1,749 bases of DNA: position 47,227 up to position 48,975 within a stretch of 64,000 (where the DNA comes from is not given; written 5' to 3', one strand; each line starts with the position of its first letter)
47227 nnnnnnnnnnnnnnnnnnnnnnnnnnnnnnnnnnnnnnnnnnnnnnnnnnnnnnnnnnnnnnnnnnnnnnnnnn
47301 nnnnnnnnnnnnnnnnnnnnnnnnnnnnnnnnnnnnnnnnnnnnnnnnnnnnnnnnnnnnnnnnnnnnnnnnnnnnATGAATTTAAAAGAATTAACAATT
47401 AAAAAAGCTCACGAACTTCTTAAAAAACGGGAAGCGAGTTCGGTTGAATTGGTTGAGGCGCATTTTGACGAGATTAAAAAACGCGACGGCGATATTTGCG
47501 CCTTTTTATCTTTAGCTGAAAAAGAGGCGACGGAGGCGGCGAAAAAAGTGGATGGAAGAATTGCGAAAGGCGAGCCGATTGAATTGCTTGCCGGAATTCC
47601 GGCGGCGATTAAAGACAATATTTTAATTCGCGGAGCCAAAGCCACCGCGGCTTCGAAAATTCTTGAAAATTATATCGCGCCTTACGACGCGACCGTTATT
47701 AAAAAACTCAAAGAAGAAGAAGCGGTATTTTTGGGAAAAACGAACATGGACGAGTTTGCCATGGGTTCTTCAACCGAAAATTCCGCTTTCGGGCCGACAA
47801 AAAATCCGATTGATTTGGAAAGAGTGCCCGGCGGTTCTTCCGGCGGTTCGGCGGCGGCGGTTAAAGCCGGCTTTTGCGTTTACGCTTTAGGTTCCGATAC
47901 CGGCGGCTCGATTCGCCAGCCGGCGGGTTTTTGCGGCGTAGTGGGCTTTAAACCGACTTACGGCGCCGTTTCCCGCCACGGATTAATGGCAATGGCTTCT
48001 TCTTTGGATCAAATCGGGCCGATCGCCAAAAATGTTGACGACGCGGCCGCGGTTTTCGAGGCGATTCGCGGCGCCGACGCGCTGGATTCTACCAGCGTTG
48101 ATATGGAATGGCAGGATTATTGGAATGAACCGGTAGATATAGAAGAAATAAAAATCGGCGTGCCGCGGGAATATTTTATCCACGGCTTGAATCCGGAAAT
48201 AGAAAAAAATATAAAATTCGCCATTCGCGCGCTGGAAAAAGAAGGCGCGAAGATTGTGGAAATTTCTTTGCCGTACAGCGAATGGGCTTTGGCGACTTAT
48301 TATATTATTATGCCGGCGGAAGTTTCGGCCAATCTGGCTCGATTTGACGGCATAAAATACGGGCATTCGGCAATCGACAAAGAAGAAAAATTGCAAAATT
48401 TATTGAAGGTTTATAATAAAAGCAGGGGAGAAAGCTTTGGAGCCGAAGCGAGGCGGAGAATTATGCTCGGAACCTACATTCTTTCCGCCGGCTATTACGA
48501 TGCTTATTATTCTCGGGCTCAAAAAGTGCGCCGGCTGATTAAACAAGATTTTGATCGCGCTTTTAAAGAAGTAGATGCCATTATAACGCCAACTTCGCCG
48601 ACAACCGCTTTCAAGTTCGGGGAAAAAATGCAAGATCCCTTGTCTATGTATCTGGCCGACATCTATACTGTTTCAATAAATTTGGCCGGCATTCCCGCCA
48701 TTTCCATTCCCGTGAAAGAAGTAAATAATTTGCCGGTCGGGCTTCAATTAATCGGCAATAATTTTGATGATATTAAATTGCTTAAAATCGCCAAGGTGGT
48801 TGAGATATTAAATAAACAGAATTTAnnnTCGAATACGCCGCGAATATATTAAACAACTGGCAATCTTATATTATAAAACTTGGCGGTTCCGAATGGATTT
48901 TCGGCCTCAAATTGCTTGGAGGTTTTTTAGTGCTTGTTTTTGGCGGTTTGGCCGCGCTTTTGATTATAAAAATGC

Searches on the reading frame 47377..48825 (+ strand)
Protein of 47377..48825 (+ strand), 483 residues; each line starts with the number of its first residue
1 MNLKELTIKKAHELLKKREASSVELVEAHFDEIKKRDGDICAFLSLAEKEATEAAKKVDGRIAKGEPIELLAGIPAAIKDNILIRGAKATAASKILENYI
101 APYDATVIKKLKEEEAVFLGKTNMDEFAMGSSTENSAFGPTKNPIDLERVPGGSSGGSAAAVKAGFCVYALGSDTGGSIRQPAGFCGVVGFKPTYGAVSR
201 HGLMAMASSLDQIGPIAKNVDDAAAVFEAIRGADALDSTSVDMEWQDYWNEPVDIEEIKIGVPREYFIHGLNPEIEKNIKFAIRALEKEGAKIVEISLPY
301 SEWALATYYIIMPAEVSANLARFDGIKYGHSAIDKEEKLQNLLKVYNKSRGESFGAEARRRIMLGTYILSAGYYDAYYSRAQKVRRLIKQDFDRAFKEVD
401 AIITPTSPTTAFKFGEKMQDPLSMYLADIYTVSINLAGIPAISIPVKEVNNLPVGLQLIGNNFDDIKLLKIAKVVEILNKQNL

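Call 65: search_protein_families(library=pfam, proteins=[window:47377-48825:+], max_evalue=0.001)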
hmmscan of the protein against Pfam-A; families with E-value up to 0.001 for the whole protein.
window:47377-48825:+ (483 aa): 1 family
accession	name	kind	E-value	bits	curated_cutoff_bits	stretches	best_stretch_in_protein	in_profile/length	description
PF01425.27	Amidase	-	3.2e-149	498.2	27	1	24-469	1-445/445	Amidase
